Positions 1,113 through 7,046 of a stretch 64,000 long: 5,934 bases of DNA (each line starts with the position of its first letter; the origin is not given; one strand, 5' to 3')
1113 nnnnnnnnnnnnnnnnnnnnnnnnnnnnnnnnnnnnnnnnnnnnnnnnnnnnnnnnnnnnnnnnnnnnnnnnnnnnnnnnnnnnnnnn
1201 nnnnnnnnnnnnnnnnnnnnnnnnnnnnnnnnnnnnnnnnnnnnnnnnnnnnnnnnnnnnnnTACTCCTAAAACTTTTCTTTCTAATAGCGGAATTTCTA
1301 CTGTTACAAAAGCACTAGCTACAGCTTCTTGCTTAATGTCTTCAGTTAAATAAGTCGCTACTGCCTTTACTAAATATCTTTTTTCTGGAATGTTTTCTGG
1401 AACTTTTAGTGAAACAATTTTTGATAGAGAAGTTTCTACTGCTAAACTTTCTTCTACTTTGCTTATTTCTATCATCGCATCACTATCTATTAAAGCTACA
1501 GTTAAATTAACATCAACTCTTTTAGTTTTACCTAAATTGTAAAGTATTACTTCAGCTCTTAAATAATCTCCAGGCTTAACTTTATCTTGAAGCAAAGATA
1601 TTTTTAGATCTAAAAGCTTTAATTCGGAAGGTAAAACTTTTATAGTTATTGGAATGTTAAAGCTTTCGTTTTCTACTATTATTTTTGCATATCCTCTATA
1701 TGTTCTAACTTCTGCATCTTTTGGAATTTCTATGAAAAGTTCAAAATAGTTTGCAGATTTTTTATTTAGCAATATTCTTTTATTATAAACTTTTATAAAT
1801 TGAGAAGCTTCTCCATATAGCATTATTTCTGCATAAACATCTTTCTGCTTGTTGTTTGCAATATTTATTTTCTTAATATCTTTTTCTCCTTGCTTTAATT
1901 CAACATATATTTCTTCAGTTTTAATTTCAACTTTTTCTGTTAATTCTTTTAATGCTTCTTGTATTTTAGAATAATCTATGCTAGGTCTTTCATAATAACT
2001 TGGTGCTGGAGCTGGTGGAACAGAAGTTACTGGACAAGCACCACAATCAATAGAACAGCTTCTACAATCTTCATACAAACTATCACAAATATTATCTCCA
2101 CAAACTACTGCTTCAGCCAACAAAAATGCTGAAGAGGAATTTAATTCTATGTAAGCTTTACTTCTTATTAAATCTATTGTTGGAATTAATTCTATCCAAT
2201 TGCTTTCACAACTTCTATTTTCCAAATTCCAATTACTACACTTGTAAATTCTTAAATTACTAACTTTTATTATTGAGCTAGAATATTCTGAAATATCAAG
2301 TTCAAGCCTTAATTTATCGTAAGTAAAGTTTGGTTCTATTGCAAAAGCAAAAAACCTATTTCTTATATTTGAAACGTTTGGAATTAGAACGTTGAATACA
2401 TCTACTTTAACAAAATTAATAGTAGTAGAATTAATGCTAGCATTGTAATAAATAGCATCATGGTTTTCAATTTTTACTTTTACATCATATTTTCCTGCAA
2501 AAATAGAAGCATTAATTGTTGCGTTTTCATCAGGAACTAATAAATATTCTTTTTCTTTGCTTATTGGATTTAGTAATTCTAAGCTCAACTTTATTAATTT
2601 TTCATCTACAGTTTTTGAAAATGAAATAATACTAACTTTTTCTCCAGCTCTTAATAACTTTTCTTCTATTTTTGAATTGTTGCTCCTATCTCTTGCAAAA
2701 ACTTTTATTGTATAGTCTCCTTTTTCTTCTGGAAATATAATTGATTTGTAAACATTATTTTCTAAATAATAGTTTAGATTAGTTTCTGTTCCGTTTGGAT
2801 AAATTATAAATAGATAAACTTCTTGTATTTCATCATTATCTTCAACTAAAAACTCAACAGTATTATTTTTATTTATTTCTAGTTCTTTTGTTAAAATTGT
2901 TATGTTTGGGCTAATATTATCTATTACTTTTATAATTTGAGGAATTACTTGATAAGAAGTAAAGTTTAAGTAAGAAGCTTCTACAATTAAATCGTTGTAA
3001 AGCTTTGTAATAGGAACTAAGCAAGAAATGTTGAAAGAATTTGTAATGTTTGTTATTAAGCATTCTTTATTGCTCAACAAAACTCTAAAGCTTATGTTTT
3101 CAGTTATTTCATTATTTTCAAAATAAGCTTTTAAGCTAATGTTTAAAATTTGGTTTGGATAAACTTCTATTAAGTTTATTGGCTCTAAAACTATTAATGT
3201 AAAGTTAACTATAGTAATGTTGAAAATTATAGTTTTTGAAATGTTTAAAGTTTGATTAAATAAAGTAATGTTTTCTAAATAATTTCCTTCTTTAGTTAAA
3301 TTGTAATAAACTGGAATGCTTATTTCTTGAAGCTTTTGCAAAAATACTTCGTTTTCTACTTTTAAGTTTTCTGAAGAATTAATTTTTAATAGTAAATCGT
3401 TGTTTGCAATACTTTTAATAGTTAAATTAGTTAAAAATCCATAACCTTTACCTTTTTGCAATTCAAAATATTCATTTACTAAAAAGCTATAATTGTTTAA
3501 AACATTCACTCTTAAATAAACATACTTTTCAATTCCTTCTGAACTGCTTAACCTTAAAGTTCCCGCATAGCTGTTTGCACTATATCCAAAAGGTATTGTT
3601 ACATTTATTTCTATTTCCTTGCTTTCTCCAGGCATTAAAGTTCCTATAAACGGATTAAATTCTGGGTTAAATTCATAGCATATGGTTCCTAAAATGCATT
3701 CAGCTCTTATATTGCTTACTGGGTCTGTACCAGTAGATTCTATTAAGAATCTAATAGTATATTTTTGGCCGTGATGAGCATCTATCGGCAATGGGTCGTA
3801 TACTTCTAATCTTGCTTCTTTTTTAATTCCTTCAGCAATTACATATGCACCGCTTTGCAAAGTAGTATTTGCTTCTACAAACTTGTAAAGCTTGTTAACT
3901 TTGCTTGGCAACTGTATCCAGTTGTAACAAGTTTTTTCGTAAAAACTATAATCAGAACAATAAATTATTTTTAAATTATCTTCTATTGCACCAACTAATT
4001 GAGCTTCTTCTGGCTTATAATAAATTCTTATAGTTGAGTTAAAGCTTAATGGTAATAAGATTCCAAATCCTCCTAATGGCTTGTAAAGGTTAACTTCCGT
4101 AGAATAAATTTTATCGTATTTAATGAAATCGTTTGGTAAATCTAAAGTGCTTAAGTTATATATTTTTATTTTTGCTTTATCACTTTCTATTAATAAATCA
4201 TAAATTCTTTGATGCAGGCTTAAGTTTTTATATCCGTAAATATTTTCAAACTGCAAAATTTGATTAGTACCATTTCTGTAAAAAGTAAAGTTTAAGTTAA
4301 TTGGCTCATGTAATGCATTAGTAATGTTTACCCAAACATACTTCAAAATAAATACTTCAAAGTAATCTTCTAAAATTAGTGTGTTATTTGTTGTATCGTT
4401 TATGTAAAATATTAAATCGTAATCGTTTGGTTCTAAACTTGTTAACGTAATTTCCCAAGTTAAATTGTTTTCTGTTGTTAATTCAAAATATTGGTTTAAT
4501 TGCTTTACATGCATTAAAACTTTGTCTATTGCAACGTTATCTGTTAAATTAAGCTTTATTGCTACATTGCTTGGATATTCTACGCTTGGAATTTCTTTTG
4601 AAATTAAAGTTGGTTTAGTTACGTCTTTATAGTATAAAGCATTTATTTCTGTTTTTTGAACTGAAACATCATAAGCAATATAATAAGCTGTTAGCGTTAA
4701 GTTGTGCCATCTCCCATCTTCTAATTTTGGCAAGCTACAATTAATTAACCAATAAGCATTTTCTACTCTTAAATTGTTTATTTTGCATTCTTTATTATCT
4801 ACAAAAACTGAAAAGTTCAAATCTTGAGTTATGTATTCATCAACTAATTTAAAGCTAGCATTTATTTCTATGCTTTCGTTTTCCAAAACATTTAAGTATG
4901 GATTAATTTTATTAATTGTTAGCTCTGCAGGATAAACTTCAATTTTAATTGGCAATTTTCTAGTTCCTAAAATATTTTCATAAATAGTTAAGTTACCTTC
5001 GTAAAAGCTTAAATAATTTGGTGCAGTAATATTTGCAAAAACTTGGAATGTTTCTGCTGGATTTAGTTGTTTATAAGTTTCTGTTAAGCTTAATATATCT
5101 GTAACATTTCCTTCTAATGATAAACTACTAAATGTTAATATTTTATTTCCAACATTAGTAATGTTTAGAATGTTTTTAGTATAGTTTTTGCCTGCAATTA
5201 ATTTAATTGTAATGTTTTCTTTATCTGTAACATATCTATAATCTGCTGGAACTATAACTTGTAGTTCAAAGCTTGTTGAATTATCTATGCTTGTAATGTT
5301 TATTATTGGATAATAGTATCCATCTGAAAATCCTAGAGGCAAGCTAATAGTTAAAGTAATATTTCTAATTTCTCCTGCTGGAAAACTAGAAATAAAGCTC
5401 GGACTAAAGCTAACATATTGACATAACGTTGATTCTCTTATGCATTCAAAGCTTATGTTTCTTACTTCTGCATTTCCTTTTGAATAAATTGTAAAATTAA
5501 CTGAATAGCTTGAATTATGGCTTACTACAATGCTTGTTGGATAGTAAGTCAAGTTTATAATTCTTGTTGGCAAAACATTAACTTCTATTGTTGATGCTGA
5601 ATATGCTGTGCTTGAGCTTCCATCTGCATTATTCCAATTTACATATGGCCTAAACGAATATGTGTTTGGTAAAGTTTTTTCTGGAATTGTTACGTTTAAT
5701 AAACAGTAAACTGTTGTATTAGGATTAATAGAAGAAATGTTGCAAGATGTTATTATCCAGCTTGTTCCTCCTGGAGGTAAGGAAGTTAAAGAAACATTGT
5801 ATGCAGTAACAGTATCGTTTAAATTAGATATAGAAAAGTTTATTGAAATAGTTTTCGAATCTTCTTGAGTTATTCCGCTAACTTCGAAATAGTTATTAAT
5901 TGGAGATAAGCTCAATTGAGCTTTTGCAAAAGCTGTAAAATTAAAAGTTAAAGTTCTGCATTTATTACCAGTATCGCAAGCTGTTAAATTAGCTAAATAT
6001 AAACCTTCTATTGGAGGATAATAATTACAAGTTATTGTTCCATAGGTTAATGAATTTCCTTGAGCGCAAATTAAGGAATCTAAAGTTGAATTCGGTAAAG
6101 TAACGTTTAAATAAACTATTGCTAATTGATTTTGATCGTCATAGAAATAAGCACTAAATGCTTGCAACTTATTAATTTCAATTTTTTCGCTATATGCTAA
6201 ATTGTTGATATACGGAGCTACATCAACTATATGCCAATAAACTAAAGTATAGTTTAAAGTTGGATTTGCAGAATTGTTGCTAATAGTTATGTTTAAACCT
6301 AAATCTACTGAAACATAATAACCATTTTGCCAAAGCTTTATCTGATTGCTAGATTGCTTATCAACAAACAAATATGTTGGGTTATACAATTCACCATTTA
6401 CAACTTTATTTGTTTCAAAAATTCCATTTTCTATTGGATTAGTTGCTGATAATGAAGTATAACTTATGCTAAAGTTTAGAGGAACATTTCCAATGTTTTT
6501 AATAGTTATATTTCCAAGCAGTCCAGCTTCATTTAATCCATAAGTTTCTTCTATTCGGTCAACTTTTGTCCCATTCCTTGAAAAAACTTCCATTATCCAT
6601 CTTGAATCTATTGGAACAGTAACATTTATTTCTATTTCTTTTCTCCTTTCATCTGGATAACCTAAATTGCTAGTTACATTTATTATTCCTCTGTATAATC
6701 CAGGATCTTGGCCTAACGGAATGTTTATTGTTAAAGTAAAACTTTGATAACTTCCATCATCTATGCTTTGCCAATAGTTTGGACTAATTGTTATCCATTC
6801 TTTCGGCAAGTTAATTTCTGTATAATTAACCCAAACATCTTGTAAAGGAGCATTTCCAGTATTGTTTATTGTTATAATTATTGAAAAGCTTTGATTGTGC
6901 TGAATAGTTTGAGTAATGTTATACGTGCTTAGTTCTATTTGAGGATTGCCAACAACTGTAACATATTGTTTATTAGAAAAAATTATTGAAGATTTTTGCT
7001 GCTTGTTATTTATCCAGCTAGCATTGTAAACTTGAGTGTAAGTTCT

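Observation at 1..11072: Giant (>3,689 codons in the window, continuing beyond it) surface protein with a C-terminal TM helix and a cytoplasmic HerA/FtsK-like ATPase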

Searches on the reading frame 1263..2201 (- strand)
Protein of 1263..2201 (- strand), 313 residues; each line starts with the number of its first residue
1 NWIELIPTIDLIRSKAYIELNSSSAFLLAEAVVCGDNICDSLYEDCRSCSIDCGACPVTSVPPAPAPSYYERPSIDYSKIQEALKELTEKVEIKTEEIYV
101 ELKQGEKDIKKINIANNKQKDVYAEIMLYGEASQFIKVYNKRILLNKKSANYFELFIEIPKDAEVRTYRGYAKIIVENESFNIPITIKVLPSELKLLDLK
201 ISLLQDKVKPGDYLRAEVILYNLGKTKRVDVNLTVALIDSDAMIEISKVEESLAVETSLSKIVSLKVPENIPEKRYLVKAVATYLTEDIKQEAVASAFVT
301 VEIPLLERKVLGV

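Call 75: search_protein_families(library=pfam, proteins=[window:1263-2201:-], max_evalue=0.05)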
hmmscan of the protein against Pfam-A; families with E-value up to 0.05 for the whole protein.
window:1263-2201:- (313 aa): 1 family
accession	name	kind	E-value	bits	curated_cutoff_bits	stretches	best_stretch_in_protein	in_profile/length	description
PF20496.3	Dbl7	-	0.041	13.7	25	0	63-150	162-244/274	Double strand break localizing Dbl7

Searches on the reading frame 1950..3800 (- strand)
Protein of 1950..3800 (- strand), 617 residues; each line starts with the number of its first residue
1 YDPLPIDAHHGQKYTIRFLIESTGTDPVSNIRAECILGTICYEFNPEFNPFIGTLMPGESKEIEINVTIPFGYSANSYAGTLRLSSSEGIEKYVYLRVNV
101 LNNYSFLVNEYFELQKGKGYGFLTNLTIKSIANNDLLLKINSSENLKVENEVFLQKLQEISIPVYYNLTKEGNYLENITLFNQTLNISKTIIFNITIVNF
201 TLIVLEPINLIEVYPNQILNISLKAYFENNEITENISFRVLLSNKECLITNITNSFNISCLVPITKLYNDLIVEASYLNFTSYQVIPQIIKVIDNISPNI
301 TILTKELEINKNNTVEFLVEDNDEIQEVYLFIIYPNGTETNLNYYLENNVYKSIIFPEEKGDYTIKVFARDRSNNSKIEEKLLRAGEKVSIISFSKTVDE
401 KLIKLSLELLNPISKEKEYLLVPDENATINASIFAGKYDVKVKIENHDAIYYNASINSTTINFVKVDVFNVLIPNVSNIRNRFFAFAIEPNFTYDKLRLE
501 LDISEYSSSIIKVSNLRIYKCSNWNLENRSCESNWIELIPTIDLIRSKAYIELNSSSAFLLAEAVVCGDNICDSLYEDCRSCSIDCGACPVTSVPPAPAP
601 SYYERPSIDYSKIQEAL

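Call 28: find_homologous_proteins(query=window:1950-3800:-)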
Query window:1950-3800:-: 8000 candidates shared short words with the query, none scored E <= 0.001.

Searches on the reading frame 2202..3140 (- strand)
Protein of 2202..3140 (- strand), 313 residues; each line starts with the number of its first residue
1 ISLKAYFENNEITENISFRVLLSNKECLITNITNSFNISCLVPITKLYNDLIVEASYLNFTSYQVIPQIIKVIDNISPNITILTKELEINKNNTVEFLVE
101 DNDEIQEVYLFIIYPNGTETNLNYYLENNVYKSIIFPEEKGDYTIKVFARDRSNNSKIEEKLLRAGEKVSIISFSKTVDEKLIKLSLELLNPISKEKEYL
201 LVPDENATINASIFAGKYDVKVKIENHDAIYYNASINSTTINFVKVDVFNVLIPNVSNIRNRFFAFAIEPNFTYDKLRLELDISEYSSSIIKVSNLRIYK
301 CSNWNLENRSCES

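Call 75: search_protein_families(library=pfam, proteins=[window:2202-3140:-], max_evalue=0.05)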
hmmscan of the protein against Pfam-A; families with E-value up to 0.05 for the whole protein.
window:2202-3140:- (313 aa): 2 families
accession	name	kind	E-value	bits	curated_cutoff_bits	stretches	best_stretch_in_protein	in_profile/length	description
PF07495.19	Y_Y_Y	-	0.0018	18.6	26.6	1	137-161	34-58/65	Y_Y_Y domain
PF04816.18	TrmK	-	0.026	14.5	27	1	97-194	83-181/205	tRNA (adenine(22)-N(1))-methyltransferase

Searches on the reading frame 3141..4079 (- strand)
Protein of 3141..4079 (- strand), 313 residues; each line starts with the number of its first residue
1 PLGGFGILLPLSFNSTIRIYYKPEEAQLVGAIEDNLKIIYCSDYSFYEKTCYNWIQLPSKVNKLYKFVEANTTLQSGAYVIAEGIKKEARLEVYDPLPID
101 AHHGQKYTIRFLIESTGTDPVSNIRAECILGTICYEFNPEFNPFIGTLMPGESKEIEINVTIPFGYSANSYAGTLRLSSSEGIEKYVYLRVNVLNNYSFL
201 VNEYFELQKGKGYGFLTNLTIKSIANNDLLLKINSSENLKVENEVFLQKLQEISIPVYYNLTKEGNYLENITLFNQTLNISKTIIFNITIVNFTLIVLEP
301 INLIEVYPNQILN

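Call 75: search_protein_families(library=pfam, proteins=[window:3141-4079:-], max_evalue=0.05)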
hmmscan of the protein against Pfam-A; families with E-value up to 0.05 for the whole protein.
window:3141-4079:- (313 aa): 1 family
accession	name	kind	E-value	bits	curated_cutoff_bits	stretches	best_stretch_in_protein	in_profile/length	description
PF10633.15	NPCBM_assoc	-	0.0053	17.3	24.4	0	146-178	44-76/78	NPCBM-associated, NEW3 domain of alpha-galactosidase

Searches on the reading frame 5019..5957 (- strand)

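Call 75: search_protein_families(library=pfam, proteins=[window:5019-5957:-], max_evalue=0.05)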
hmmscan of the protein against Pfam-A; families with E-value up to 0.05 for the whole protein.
window:5019-5957:- (313 aa): 1 family
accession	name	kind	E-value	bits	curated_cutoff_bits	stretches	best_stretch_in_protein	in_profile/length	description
PF10633.15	NPCBM_assoc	-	4.6e-05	24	24.4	1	36-103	8-72/78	NPCBM-associated, NEW3 domain of alpha-galactosidase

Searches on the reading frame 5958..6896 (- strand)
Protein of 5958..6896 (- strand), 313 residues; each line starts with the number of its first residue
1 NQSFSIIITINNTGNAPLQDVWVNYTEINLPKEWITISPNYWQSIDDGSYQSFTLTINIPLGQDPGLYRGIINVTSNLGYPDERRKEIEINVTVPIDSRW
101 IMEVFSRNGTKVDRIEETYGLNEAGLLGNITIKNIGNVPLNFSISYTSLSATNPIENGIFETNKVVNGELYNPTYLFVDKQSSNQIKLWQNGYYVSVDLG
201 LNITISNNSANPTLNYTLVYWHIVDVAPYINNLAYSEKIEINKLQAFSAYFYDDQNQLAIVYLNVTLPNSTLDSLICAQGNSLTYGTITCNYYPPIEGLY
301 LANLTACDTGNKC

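Call 75: search_protein_families(library=pfam, proteins=[window:5958-6896:-], max_evalue=0.05)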
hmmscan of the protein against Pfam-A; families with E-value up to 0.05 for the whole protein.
window:5958-6896:- (313 aa): 2 families
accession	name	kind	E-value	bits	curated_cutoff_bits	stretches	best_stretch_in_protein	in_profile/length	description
PF10633.15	NPCBM_assoc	-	3.8e-05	24.2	24.4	1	6-69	9-70/78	NPCBM-associated, NEW3 domain of alpha-galactosidase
PF21310.3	OCRL-like_ASH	-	0.0051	17.4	27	0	5-59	18-72/109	Inositol polyphosphate 5-phosphatase OCRL-like, ASH domain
